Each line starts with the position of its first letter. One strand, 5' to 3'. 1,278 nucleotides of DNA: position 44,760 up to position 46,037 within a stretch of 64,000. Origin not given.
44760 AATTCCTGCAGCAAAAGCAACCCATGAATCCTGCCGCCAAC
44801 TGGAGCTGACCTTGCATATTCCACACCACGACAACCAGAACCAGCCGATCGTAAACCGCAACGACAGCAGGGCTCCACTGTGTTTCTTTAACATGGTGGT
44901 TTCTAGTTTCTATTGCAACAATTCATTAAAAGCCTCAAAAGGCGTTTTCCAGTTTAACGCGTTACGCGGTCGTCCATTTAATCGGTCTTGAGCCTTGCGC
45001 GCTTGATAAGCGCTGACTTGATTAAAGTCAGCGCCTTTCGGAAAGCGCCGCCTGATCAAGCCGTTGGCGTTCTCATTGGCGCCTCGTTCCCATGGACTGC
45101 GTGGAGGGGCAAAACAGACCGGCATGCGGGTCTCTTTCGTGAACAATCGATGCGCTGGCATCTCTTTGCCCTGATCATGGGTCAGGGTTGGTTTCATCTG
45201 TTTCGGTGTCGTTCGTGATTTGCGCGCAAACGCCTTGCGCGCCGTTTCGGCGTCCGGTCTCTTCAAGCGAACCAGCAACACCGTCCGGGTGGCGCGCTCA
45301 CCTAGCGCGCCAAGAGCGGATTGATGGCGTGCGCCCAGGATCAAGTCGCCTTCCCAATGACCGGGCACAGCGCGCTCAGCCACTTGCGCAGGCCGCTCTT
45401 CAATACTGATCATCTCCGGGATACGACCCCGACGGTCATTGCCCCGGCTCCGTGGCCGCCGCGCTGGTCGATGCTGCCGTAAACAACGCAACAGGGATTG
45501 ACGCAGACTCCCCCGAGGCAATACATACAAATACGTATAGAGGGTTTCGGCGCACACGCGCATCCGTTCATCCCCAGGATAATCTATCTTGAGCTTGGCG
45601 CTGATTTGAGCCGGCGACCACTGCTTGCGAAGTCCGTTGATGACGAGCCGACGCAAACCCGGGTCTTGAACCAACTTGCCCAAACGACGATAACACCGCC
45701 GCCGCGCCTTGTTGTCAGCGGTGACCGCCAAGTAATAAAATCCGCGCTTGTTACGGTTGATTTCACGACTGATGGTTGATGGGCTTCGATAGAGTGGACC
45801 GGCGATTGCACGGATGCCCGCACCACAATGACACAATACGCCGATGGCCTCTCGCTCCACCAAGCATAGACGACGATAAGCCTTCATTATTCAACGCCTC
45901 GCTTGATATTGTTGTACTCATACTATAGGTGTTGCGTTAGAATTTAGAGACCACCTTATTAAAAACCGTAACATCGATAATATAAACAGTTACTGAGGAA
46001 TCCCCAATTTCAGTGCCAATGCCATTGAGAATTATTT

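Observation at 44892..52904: Intact IS30 composite transposon with a 3-bp TSD precisely splits an iolB paralog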

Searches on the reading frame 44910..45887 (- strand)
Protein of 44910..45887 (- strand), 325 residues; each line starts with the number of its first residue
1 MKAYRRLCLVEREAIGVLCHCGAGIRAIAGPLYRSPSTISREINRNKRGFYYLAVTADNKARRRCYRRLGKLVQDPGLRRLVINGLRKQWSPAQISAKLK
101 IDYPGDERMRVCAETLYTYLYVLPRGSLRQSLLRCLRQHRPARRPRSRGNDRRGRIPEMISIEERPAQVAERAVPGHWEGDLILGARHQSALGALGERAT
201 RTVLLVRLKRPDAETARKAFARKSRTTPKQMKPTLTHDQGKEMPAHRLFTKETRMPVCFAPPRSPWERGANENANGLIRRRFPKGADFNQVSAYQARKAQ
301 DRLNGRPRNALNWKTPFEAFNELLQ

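Call 6: search_protein_families(library=pfam, proteins=[window:44910-45887:-])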
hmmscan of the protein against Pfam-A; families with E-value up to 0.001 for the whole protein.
window:44910-45887:- (325 aa): 2 families
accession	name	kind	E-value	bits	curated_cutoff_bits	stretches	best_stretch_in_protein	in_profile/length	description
PF13936.12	HTH_38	-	1.8e-13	50.4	27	1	4-46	2-44/44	Helix-turn-helix domain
PF00665.32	rve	-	2.5e-06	28.1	32.6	1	173-265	3-102/102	Integrase core domain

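Call 17: search_protein_families(library=ncbifam, proteins=[window:44910-45887:-])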
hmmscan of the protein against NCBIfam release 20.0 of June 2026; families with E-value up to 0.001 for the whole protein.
window:44910-45887:- (325 aa): 3 families
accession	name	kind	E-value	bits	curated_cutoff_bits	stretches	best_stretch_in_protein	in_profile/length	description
NF033563.0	transpos_IS30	equivalog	1e-79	268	80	1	37-308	1-266/267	IS30 family transposase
NF033577.2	transpos_IS481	equivalog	3.4e-06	26.8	224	1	127-320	93-284/284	IS481 family transposase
NF033546.1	transpos_IS21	equivalog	8.5e-06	25.5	160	1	245-320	204-282/294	IS21 family transposase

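Call 20: find_encoding_contigs(protein=window:44910-45887:-, flank=10000, max_places=10)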
Protein window:44910-45887:- (325 aa): no gene with exactly this product is on record in the collection.

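Call 34: find_related_loci(query=window:44910-45887:-, collection=metagenome_contigs, flank=9000)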
Query window:44910-45887:- (325 aa) in metagenome_contigs; peptide patterns used: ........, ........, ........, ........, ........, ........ (x = any residue, [..] = any of these).
600 stretches matched a pattern (row limit reached: there are more); 598 encode a relative of the query (tblastn E <= 1e-3); the best 80 are kept; 80 distinct loci.
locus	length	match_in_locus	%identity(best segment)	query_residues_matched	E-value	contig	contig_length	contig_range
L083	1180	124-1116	53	1-324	5e-111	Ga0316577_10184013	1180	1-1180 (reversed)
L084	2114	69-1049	50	4-324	2e-103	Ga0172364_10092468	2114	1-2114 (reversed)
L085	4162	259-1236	50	4-324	1e-98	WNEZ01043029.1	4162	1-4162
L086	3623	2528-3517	50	1-324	5e-98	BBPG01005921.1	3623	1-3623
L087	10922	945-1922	53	1-323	8e-96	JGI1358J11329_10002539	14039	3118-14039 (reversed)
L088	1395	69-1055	50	2-324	2e-102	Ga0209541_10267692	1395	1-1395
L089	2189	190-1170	50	2-324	8e-99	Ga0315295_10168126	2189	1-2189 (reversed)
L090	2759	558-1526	49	1-324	4e-96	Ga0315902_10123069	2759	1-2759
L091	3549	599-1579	48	4-324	1e-93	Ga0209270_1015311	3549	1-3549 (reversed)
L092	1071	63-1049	48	4-324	6e-100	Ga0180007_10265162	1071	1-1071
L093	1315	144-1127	48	4-324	4e-97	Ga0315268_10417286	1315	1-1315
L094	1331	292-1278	48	3-324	1e-95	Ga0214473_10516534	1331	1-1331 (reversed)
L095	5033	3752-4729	49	1-324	6e-88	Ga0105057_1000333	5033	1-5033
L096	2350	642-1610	48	5-324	1e-90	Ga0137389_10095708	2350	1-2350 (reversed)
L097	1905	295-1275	50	1-325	5e-92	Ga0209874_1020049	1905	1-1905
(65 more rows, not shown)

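Call 35: search_dna_similar(query=window:44910-45887:-, collection=plasmids, mode=protein, max_rows=15)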
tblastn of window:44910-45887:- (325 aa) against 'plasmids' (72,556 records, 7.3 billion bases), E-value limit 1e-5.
The search stops at 5000 records and this limit was reached: more records match than are counted here, and every count below describes the 5000 best-scoring records only.
Records with a match: at least 5000; places in all: 10297; records where one place covers at least 80% of the query: 4561.
Best place of each record, by identity: <60% 5000.
By first word of the organism name: Escherichia 1276; Klebsiella 506; Acinetobacter 341; Piscirickettsia 313; Lactiplantibacillus 299; Citrobacter 176; Enterobacter 163; Salmonella 146; Rhizobium 144; Pseudomonas 140; and 183 more.
By predicted mobility (MOB-suite, as given by PLSDB): conjugative 2351; non-mobilizable 1449; mobilizable 1200.
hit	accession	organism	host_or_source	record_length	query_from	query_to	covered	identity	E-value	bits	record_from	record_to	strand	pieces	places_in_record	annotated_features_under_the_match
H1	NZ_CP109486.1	Streptomyces sp. NBC_01445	-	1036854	3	325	99%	44.7%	3e-56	203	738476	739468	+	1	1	record has no annotation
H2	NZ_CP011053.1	Halomonas sp. KO116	Nile Delta Mediterranean Sea surface ...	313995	4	325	99%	44.8%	3e-59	212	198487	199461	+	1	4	IS30 family transposase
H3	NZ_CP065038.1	Leifsonia sp. ZF2019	Artipe eryx,metagenomic assembly,gut of ...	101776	5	324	98%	44.9%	7e-63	222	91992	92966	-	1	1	none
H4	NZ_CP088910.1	Rhodococcus qingshengii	cell culture,forest soil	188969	5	325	99%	44.6%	2e-58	209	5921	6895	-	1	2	IS30 family transposase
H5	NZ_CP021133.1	Pseudomonas fragi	cell culture,meat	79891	4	325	99%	44.3%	1e-58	210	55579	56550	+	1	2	IS30 family transposase | nucleotide-binding protein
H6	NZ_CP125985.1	Pseudomonas rhodesiae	cell culture,brewery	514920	4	325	99%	44.3%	1e-58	210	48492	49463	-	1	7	IS30 family transposase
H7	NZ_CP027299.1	Streptomyces sp. SGAir0924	whole organism,air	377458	5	324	98%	44.5%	6e-60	214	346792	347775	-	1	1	none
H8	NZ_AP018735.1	Rhodococcus erythropolis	-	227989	5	325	99%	44.3%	1e-57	207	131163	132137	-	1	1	IS30 family transposase | hypothetical protein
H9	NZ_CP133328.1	Rhodococcus sp. DN22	whole organism,soil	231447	5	325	99%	44.3%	1e-57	207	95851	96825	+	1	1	IS30 family transposase | transposase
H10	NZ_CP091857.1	Rhodococcus erythropolis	-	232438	5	325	99%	44.3%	1e-57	207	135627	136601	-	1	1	IS30 family transposase | hypothetical protein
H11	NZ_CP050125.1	Rhodococcus erythropolis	pure culture,petroleum-contaminated soil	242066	5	325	99%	44.3%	1e-57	207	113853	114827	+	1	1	IS30 family transposase | transposase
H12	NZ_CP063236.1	Rhodococcus qingshengii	soil,Saratov Oil Refinery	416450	5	325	99%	44.3%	1e-57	207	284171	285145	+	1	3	IS30 family transposase | transposase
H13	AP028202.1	Paraburkholderia largidicola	Physopelta gutta,midgut,Midgut crypts ...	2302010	2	324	99%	44.0%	7e-55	199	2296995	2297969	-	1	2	IS30 family transposase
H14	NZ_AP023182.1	Paraburkholderia sp. PGU19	Physopelta gutta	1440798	2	324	99%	44.0%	9e-55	199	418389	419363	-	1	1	record has no annotation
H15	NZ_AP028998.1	Paraburkholderia sp. 22B1P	-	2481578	2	324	99%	44.0%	1e-54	199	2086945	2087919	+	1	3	none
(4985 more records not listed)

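Call 40: find_homologous_proteins(query=window:44910-45887:-, max_evalue=1e-40)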
Query window:44910-45887:- (325 aa): 5996 proteins with E <= 1e-40 among 8000 candidates; the best 120 are listed.
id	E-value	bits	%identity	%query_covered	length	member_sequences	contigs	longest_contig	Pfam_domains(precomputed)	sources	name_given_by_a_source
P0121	5.3e-215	731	99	100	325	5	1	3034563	PF00665.33,PF13936.13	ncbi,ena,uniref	ncbi:IS30 family transposase [Candidatus Spongiihabitans sp.]|uniref:IS30 family transposase n=1 Tax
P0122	2.4e-173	594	83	100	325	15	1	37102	PF00665.33,PF13936.13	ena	-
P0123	3.2e-160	551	77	100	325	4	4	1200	PF00665.33,PF13384.13,PF13936.13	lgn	-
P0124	2.1e-158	545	75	100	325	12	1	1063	PF00665.33,PF13384.13,PF13936.13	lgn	-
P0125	1.5e-155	535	74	100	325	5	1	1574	PF00665.33,PF13384.13,PF13936.13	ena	-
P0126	5.8e-153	527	73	100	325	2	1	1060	PF00665.33,PF13384.13,PF13936.13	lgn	-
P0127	1.2e-149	516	74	100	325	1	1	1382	PF00665.33,PF13936.13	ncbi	-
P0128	1.3e-147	509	71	100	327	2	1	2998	PF00665.33,PF13384.13,PF13936.13,PF08281.19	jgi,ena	-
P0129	9.6e-146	503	71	100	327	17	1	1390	PF00665.33,PF13384.13,PF13936.13,PF08281.19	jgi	-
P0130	7.7e-145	500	71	100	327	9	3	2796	PF00665.33,PF13384.13,PF13936.13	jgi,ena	-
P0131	1.7e-144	499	71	100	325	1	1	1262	PF00665.33,PF13384.13,PF13936.13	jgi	jgi:transposase, IS30 family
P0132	6.9e-139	481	69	100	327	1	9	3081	PF00665.33,PF13384.13,PF13936.13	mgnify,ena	mgnify:CR=1 FL=1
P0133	2.1e-135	469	68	95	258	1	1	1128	PF13384.13,PF13936.13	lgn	-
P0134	7.2e-134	464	67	100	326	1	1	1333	PF00665.33,PF13384.13,PF13936.13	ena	-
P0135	7.4e-134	464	67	100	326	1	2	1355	PF00665.33,PF13384.13,PF13936.13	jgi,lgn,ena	-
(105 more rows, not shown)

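Call 42: find_encoding_contigs(protein=P0121, flank=3000, max_places=10)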
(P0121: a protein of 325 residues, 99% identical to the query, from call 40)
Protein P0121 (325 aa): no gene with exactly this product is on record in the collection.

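Call 44: find_encoding_contigs(protein=P0122, flank=2500, max_places=10)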
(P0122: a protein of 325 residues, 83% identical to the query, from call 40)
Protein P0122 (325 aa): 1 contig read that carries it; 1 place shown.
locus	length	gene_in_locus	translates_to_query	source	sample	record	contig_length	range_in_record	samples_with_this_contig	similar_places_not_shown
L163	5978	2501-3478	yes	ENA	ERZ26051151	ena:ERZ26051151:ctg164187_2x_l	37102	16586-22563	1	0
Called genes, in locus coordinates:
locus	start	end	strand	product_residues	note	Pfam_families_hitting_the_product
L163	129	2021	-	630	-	PF00664:ABC_membrane, PF02463:SMC_N (weak), PF00005:ABC_tran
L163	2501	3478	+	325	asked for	PF13936:HTH_38, PF00665:rve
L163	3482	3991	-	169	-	-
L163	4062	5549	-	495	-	PF01555:N6_N4_Mtase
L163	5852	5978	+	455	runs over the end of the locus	PF01425:Amidase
